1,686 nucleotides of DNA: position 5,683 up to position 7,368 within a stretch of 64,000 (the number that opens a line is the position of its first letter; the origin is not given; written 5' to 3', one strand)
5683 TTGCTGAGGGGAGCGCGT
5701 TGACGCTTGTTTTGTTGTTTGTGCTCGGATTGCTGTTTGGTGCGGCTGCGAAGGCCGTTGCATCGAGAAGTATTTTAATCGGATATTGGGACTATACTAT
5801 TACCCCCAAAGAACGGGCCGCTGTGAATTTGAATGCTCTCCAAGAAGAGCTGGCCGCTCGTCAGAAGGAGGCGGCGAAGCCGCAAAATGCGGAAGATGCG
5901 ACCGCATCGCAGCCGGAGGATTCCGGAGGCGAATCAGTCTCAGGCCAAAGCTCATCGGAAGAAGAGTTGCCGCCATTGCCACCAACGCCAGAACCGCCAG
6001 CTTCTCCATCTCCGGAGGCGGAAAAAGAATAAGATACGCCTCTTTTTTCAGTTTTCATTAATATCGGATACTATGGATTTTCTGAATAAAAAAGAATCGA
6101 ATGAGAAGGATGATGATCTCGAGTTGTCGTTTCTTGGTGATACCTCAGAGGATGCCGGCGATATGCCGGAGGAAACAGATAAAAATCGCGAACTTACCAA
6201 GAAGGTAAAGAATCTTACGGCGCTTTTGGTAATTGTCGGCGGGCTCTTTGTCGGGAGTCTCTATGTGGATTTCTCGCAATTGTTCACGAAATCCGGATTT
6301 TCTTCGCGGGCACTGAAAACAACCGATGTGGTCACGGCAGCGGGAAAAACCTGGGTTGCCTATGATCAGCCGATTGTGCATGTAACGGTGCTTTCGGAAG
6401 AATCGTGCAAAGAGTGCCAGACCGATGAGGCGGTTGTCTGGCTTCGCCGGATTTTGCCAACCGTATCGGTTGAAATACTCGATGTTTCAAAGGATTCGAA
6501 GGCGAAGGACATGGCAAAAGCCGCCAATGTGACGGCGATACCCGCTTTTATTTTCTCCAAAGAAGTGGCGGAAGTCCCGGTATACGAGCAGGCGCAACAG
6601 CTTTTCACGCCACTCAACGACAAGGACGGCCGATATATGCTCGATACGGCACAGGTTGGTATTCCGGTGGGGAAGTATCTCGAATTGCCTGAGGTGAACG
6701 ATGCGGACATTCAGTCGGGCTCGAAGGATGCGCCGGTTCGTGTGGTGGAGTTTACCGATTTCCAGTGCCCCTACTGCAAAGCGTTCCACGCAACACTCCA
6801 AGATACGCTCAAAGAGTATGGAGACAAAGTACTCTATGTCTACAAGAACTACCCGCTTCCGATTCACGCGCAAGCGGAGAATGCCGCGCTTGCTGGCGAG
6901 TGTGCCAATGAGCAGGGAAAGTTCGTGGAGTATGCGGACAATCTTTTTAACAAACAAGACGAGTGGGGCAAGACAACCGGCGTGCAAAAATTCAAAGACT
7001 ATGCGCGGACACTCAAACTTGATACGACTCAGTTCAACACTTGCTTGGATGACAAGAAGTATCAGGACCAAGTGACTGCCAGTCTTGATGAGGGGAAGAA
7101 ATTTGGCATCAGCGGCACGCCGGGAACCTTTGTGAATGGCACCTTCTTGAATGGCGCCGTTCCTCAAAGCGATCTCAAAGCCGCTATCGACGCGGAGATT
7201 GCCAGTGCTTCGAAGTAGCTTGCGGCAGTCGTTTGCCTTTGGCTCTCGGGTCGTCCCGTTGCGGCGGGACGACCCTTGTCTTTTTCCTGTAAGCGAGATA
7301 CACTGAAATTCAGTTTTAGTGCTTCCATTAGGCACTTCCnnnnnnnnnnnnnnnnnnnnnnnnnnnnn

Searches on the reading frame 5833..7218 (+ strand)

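Call 16: search_protein_families(library=pfam, proteins=[window:5833-7218:+], max_evalue=0.01)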
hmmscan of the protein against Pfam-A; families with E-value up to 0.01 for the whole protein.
window:5833-7218:+ (461 aa): 5 families
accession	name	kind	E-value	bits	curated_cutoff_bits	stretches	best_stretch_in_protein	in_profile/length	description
PF13462.12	Thioredoxin_4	-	7.7e-35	121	23.2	1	291-454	4-165/165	Thioredoxin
PF01323.26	DSBA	-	1.9e-17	64.1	25.6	2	359-452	96-190/191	DSBA-like thioredoxin domain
PF13098.12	Thioredoxin_2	-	5.9e-08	33.4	27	1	304-451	9-103/104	Thioredoxin-like domain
PF13192.12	Thioredoxin_3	-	2.8e-06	27.7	24.8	0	183-240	2-54/76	Thioredoxin domain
PF00085.26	Thioredoxin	-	2.1e-05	24.9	23.5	0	300-334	18-52/103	Thioredoxin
